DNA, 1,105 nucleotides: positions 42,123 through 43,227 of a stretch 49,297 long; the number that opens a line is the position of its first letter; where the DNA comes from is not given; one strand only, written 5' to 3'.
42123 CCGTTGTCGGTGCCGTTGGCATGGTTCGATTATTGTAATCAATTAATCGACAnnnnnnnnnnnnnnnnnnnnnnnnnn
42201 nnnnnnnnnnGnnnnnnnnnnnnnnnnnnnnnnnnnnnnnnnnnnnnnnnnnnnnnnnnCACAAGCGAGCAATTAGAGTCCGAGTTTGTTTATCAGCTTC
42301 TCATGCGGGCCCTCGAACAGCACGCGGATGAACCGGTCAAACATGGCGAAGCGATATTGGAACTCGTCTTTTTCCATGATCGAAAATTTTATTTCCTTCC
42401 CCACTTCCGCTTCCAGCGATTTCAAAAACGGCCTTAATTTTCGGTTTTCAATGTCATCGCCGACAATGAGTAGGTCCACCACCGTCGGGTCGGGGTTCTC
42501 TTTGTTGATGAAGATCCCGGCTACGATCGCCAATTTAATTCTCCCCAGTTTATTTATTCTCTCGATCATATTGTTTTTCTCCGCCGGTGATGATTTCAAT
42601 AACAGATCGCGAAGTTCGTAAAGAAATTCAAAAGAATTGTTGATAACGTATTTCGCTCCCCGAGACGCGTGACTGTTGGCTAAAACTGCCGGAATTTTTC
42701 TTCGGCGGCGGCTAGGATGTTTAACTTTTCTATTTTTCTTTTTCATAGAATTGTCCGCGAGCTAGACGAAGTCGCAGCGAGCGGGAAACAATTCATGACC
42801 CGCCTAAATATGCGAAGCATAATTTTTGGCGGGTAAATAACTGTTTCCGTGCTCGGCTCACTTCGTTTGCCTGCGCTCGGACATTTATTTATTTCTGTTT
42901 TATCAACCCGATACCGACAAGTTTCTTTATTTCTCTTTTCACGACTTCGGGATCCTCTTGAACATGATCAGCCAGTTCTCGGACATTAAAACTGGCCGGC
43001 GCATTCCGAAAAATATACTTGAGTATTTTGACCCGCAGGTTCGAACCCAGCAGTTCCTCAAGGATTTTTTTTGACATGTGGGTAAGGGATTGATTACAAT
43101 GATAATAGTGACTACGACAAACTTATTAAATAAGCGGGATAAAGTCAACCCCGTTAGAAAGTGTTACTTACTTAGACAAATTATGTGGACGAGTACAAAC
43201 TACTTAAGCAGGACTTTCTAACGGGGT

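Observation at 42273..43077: A wHTH regulator gene appears split inside its DNA-binding domain by a type-C cassette that supplies a stop and a restart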

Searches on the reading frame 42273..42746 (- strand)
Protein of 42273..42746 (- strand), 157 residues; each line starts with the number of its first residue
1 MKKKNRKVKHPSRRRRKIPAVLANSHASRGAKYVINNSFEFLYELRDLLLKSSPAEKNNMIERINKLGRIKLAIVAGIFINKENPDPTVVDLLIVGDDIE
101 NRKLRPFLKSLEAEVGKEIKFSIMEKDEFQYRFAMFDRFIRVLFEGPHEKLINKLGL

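Call 9: search_protein_families(library=pfam, proteins=[window:42273-42746:-], max_evalue=1)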
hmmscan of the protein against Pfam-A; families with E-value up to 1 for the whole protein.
window:42273-42746:- (157 aa): 1 family
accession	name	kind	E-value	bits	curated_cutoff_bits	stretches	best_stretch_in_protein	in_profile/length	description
PF11095.14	Gemin7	-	0.17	12.3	25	1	107-137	13-43/76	Gem-associated protein 7 (Gemin7)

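Call 10: search_protein_families(library=ncbifam, proteins=[window:42273-42746:-], max_evalue=1)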
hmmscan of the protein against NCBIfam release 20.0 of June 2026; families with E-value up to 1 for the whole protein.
window:42273-42746:- (157 aa): 0 families

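Call 59: predict_structure(alignment_id=A4)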
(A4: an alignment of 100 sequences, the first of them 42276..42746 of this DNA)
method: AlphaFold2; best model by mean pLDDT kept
length: 157 residues; sequences in the alignment: 100
mean_pLDDT: 71.9   pTM: 0.47
mean pLDDT of the five models: 71.9, 71.1, 69.8, 68.4, 59.9
residues with pLDDT >= 90: 13; 70-90: 85; 50-70: 30; < 50: 29
segments of 3 or more residues with pLDDT < 50: 1-28
pLDDT, mean of each block of 10 residues (from residue 1): 43 43 42 71 65 76 91 76 60 86 89 82 87 88 79 71
secondary structure, 60 per line:
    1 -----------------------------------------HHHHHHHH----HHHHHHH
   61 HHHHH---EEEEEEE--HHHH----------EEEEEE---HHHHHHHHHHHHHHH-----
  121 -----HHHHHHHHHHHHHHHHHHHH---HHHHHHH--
elements in order: H42-49 H54-65 E69-75 H78-81 E92-97 H101-115 H126-145 H149-155
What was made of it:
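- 42273..42746 (-): ORF-C, 157 aa. It has a disordered basic tail (residues 1-~30), wing strand beta3 (K32-I35, nt 42642-42653), and a conserved C-terminal alpha/beta domain of unknown function. AF2 of ORF-C alone gives pLDDT <50 for residues 1-28 and no strand at KYVI (call 59).
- ORF-C modelled alone has a disordered tail and no beta3 strand (call 59).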

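Call 63: fold_search(model_id=the predicted structure, library=pdb)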
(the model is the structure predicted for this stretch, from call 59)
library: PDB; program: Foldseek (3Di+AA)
matches with E <= 10: 116; with E <= 0.001: 0
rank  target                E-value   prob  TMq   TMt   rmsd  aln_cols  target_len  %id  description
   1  6m6u_F                3.8e-01  0.57  0.35  0.41   7.7       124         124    9  Crystal structure the toxin-antitoxin MntA-HpeT mutant-D39ED41E (released 2020-09-30)
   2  2f9d_A                4.1e-01  0.18  0.18  0.24  13.6       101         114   14  2.5 angstrom resolution structure of the spliceosomal protein p14 bound to region of SF3b155 (released 2006-01-24)
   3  7q4o_F                5.7e-01  0.21  0.23  0.34   6.2        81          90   16  Substrate-bound A-like U2 snRNP (released 2022-03-30)
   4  3lqv_A                9.7e-01  0.10  0.19  0.25  13.6       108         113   15  Branch Recognition by SF3b14 (released 2011-01-26)
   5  6y53_z                1.0e+00  0.14  0.19  0.32   6.9        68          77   16  human 17S U2 snRNP low resolution part (released 2020-06-17)
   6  8b2r_A                1.1e+00  0.25  0.27  0.45   4.4        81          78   12  Complex of rice blast (Magnaporthe oryzae) effector protein AVR-PikF with a rice (Oryza sativa) RGA5 HMA domain mutant (released 2022-10-19)
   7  6g11_A                1.2e+00  0.30  0.27  0.51   5.3        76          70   16  Complex of rice blast (Magnaporthe oryzae) effector protein AVR-PikE with the HMA domain of Pikp-1 from rice (Oryza sa (released 2018-06-13)
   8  4pkd_B                1.2e+00  0.09  0.20  0.14  18.4       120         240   12  U1-70k in complex with U1 snRNA stem-loops 1 and U1-A RRM in complex with stem-loop 2 (released 2014-12-31)
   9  3lqv_B                1.3e+00  0.09  0.19  0.24  13.6       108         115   15  Branch Recognition by SF3b14 (released 2011-01-26)
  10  8qsy_PD               1.4e+00  0.03  0.15  0.07  24.1       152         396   12  Portal capsid interface of full Haloferax tailed virus 1. (released 2024-10-23)
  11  4p78_C                1.6e+00  0.03  0.11  0.22  12.5        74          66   18  HicA3 and HicB3 toxin-antitoxin complex (released 2014-08-27)
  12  6zqd_UN               1.6e+00  0.03  0.14  0.11  38.5       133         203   13  Cryo-EM structure of the 90S pre-ribosome from Saccharomyces cerevisiae, state Post-A1 (released 2020-09-23)
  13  2f9j_A                1.7e+00  0.12  0.20  0.26   8.8        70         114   16  3.0 angstrom resolution structure of a Y22M mutant of the spliceosomal protein p14 bound to a region of SF3b155 (released 2006-01-24)
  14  8qqn_PA               1.7e+00  0.03  0.15  0.07  24.1       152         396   12  Portal protein of full Haloferax tailed virus 1. (released 2024-10-16)
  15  1wex_MODEL_1_A        1.8e+00  0.08  0.19  0.26   6.4        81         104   12  Solution structure of RRM domain in protein BAB28521 (released 2004-11-25)
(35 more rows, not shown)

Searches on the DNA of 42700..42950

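Call 79: search_rna_families(source=window, start=42700, end=42950, threshold=evalue, max_evalue=5)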
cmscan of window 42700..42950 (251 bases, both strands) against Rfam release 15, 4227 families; matches with E-value up to 5: 3.
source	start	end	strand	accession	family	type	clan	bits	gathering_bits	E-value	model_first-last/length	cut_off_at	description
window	42776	42856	+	RF04246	MIR169_8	Gene; miRNA;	CL00098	17.1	107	1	1-137/137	no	MIR169_8 microRNA precursor family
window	42712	42750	+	RF04332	Plastid-rpoB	Cis-reg;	-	14.8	45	4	1-49/49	no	Plastid-rpoB 5UTR RNA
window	42763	42873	+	RF04015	MIR946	Gene; miRNA;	-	14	190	1.2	1-189/189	no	MIR946 microRNA precursor family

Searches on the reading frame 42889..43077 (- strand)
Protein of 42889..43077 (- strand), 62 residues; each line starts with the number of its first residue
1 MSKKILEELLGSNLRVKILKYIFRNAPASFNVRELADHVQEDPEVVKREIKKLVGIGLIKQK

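Call 9: search_protein_families(library=pfam, proteins=[window:42889-43077:-], max_evalue=1)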
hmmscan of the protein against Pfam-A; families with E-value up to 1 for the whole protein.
window:42889-43077:- (62 aa): 12 families
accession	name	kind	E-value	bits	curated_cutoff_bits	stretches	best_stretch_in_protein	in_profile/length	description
PF25212.1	HVO_A0114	-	5e-06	26.7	27.6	1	12-60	21-67/84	HVO_A0114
PF07381.18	EarA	-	0.00031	21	22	1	5-47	1-43/90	EarA-like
PF12840.13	HTH_20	-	0.0031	17.9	27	1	10-61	1-50/51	Helix-turn-helix domain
PF13412.12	HTH_24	-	0.015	15.3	21.9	1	15-60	5-48/48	Winged helix-turn-helix DNA-binding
PF01022.26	HTH_5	-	0.016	15.5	22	1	14-60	3-46/47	Bacterial regulatory protein, arsR family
PF22790.2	YkoP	-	0.023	14.3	27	1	3-60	66-119/183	YkoP domain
PF05043.19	Mga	-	0.11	13.5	21.1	1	3-53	6-54/87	Mga helix-turn-helix domain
PF13936.12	HTH_38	-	0.11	12.7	27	1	30-52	21-43/44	Helix-turn-helix domain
PF13545.12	HTH_Crp_2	-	0.13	12.7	27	1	31-60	24-53/70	Crp-like helix-turn-helix domain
PF01047.28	MarR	-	0.15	12.4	24.6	1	17-60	7-48/59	MarR family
PF03444.21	HrcA_DNA-bdg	-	0.15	12.2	21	1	21-61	15-55/79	Winged helix-turn-helix transcription repressor, HrcA DNA-binding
PF13404.12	HTH_AsnC-type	-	0.16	12.3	27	1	17-53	7-41/42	AsnC-type helix-turn-helix domain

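Call 10: search_protein_families(library=ncbifam, proteins=[window:42889-43077:-], max_evalue=1)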
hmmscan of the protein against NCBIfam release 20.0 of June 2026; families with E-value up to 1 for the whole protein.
window:42889-43077:- (62 aa): 5 families
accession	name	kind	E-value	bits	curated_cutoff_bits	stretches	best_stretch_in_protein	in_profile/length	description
NF033788.1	HTH_metalloreg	subfamily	0.00097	18.9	55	1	9-61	7-57/77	metalloregulator ArsR/SmtB family transcription factor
TIGR01884.1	cas_HTH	subfamily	0.0015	18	60.2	1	14-62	143-189/202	CRISPR-associated CARF protein Csa3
NF053606.1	Sta1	subfamily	0.012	15.7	80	1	16-61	23-66/100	Sta1 family transcriptional regulator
NF053860.1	DS41_1_antiphage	equivalog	0.045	12.7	370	1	7-61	377-428/448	anti-phage protein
NF041413.1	ArsR_Rv2640c_fam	equivalog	0.19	12.1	155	1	11-61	40-90/118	Rv2640c family ArsR-like transcriptional regulator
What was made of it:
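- Checked: HTH_20 covers profile positions 1-50 of 51 and HTH_5 covers 3-46 of 47 (calls 9, 10).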
